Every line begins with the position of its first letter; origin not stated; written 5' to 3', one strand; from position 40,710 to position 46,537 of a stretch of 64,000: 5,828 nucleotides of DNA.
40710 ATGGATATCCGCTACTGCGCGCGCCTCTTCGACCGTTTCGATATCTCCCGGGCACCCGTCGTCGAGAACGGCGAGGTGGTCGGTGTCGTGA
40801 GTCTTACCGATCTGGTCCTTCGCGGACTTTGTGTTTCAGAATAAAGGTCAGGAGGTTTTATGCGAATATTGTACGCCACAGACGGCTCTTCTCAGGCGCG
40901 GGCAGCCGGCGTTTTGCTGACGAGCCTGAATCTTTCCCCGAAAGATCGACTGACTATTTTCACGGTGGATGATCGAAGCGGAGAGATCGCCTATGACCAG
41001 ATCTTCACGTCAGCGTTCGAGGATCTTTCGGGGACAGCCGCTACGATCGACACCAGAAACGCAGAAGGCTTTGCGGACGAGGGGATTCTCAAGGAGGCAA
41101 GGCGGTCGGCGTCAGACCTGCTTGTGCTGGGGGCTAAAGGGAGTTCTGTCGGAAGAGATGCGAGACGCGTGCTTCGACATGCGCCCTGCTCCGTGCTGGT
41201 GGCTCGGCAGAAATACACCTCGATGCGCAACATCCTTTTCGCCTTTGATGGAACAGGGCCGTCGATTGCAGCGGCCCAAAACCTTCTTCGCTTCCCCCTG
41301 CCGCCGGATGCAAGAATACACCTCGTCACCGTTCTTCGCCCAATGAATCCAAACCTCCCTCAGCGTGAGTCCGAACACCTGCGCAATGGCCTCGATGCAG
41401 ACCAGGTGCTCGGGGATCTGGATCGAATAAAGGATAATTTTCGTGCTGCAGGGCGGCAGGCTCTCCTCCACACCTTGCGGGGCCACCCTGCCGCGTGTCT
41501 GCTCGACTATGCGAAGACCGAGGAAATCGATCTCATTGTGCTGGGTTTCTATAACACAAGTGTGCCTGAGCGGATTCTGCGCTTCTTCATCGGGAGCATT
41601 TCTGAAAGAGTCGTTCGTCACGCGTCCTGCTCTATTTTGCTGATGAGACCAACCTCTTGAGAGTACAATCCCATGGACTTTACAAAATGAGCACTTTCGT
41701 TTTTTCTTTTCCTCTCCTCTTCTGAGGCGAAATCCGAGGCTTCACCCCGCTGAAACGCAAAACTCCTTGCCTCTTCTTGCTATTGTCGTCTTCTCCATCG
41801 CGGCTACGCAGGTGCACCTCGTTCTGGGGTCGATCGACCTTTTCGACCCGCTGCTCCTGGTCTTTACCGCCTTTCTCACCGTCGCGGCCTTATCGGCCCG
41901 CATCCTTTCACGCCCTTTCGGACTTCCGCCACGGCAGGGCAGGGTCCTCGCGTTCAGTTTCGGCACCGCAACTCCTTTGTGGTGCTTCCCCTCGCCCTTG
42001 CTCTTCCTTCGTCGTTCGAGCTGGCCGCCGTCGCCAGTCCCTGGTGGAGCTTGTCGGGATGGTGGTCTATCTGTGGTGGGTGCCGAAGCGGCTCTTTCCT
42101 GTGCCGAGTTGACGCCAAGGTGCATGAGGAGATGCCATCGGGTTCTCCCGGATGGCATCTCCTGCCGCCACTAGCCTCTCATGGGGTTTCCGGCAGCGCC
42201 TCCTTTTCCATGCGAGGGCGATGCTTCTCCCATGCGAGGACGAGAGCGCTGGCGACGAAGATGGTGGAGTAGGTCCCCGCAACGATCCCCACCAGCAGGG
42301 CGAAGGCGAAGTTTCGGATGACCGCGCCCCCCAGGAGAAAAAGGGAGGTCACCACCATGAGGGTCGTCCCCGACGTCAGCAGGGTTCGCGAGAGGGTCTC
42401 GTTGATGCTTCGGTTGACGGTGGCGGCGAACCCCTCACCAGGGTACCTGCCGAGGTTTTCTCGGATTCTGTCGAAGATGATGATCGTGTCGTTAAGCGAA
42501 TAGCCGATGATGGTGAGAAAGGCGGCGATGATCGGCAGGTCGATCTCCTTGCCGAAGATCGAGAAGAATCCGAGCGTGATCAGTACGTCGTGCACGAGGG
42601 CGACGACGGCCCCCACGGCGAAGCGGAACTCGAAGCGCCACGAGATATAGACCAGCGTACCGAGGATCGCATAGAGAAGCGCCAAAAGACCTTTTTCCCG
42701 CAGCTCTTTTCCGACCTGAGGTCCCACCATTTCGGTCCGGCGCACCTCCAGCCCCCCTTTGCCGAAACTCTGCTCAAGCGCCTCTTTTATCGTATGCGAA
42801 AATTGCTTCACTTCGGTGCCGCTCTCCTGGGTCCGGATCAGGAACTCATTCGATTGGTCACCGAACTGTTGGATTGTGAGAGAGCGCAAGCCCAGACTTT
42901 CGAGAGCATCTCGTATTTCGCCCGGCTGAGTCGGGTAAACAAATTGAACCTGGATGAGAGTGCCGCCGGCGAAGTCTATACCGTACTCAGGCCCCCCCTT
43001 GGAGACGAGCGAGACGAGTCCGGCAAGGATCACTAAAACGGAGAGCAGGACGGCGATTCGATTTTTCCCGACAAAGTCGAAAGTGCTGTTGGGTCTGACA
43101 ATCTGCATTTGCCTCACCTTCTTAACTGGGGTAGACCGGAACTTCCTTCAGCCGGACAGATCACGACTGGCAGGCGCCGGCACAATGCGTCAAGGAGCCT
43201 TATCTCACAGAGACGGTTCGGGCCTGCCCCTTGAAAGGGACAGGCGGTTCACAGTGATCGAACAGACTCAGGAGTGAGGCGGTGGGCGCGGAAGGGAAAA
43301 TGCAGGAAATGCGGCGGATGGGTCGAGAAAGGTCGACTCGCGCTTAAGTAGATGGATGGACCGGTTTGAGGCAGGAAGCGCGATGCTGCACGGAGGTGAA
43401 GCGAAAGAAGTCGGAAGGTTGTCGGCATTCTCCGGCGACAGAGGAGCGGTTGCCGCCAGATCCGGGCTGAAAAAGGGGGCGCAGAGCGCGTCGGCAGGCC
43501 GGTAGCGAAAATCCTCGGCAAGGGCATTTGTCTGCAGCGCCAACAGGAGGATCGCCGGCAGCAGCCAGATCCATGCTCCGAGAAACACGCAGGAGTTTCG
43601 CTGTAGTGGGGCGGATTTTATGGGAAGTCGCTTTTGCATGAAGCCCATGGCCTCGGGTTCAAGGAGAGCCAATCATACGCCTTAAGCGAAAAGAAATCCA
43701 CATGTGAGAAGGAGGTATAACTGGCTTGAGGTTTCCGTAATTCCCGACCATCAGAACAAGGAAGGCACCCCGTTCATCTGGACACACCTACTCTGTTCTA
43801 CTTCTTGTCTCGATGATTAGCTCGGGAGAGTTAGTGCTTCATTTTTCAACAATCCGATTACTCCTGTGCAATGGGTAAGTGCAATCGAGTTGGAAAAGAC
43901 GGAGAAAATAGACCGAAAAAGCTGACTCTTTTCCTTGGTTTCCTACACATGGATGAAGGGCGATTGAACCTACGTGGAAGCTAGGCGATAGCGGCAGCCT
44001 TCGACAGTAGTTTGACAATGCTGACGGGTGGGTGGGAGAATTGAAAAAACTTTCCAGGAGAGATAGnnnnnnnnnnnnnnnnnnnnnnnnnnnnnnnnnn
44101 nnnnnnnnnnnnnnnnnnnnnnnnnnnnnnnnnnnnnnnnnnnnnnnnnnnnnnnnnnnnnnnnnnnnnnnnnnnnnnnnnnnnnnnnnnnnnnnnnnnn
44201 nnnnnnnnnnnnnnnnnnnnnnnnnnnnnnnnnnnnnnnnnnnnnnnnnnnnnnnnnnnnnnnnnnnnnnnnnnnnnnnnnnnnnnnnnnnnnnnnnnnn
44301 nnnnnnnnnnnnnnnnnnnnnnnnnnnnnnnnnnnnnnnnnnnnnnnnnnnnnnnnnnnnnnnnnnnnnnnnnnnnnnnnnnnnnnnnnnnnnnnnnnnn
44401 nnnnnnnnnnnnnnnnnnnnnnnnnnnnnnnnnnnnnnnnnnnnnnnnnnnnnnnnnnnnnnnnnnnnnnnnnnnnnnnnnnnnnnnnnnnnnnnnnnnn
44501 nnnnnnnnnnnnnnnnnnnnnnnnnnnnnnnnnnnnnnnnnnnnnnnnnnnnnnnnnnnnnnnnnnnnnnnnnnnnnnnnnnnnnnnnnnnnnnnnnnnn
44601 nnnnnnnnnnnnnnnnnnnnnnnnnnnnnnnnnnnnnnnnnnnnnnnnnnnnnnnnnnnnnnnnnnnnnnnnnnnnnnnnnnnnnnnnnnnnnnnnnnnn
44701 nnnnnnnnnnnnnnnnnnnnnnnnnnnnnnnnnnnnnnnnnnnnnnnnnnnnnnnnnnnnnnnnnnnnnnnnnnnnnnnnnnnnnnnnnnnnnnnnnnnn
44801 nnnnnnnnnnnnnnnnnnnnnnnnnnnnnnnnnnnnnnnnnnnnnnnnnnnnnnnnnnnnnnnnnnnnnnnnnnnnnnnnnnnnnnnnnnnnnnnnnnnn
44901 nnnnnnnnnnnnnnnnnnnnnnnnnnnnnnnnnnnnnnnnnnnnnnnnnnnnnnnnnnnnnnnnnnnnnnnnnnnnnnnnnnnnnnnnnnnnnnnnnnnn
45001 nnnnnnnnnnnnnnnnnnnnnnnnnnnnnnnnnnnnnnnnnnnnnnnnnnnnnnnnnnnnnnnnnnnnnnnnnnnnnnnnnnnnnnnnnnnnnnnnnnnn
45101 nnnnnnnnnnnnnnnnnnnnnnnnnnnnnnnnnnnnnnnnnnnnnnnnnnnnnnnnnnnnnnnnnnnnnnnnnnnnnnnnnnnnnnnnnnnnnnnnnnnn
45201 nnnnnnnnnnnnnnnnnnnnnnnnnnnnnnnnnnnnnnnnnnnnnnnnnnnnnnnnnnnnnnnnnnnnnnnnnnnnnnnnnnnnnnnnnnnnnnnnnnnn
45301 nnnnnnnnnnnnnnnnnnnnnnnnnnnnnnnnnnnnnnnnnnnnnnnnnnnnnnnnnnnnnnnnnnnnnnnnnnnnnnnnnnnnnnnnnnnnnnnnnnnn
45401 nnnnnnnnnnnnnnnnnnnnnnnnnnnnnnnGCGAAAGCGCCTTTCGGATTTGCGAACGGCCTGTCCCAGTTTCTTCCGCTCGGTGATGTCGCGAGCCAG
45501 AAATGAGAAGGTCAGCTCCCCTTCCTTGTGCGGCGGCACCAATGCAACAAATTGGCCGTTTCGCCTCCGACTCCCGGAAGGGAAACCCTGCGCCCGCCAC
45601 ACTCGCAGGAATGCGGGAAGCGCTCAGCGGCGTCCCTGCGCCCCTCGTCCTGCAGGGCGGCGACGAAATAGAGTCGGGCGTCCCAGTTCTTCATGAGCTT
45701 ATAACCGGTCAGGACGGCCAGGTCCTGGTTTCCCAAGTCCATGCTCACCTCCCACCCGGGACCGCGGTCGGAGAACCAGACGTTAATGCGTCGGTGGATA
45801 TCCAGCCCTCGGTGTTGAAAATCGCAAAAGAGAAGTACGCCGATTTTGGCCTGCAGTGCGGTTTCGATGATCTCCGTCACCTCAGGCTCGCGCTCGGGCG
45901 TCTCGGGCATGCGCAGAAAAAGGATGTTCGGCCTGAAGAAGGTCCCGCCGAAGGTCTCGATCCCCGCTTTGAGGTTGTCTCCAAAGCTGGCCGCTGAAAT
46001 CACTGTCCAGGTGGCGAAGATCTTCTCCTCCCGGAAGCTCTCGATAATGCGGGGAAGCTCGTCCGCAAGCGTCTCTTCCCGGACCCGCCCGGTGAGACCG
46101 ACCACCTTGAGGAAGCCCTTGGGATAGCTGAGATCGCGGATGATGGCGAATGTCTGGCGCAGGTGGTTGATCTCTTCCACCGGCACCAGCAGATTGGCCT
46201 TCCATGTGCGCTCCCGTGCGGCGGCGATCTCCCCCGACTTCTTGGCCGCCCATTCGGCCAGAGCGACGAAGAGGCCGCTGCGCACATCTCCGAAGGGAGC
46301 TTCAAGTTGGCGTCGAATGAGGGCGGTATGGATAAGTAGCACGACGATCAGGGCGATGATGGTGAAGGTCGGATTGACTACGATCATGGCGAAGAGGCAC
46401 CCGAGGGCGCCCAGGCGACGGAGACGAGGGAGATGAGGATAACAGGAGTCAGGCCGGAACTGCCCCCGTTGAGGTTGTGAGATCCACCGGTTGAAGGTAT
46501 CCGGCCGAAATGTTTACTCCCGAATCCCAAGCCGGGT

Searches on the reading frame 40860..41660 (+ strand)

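Call 27: search_protein_families(library=pfam, proteins=[window:40860-41660:+], max_evalue=0.001)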
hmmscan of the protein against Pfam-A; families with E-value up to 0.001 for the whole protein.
window:40860-41660:+ (266 aa): 1 family
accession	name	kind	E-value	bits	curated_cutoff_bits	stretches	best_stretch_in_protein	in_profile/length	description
PF00582.32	Usp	-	1.5e-30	107.1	24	2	122-262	1-140/141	Universal stress protein family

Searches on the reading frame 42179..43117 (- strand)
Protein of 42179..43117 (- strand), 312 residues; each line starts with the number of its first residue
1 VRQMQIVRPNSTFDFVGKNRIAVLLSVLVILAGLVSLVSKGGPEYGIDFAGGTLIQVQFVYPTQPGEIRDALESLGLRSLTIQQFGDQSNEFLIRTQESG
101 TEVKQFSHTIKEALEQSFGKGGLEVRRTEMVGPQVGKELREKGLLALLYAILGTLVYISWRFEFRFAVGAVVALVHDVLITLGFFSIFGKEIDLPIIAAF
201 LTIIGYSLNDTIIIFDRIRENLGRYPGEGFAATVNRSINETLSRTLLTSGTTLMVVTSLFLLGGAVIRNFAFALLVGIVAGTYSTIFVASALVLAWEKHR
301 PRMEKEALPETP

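Call 27: search_protein_families(library=pfam, proteins=[window:42179-43117:-], max_evalue=0.001)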
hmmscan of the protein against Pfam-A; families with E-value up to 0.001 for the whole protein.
window:42179-43117:- (312 aa): 2 families
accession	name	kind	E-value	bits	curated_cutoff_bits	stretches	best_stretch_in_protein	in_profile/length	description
PF02355.23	SecD_SecF_C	-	7e-70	234.7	20.5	1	117-298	8-188/189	Protein export membrane protein SecD/SecF, C-terminal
PF07549.19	Sec_GG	-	8.6e-06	25.6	20.3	1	42-59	7-24/28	SecD/SecF GG Motif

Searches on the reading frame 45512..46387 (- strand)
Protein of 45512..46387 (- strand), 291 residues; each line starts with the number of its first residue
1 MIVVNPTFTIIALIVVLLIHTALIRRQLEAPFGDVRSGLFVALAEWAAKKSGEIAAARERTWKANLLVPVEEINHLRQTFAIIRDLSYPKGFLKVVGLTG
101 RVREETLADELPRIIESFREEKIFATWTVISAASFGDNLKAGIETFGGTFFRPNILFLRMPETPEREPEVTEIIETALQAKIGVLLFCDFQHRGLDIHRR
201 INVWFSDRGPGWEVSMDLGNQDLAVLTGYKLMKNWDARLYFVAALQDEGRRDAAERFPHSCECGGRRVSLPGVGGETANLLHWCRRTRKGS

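Call 27: search_protein_families(library=pfam, proteins=[window:45512-46387:-], max_evalue=0.001)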
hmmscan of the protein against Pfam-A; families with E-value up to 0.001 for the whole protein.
window:45512-46387:- (291 aa): 2 families
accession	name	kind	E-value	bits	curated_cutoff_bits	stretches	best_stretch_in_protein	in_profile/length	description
PF21555.2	CCC_C_1st_pro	-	1.2e-40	138.7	27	1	68-190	1-123/128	Prokaryotic cation-chloride cotransporter, C-terminal domain, 1st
PF21554.2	CCC_C_2nd_pro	-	1.4e-17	64.3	27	1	200-258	5-63/132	Prokaryotic cation-chloride cotransporter, C-terminal domain, 2nd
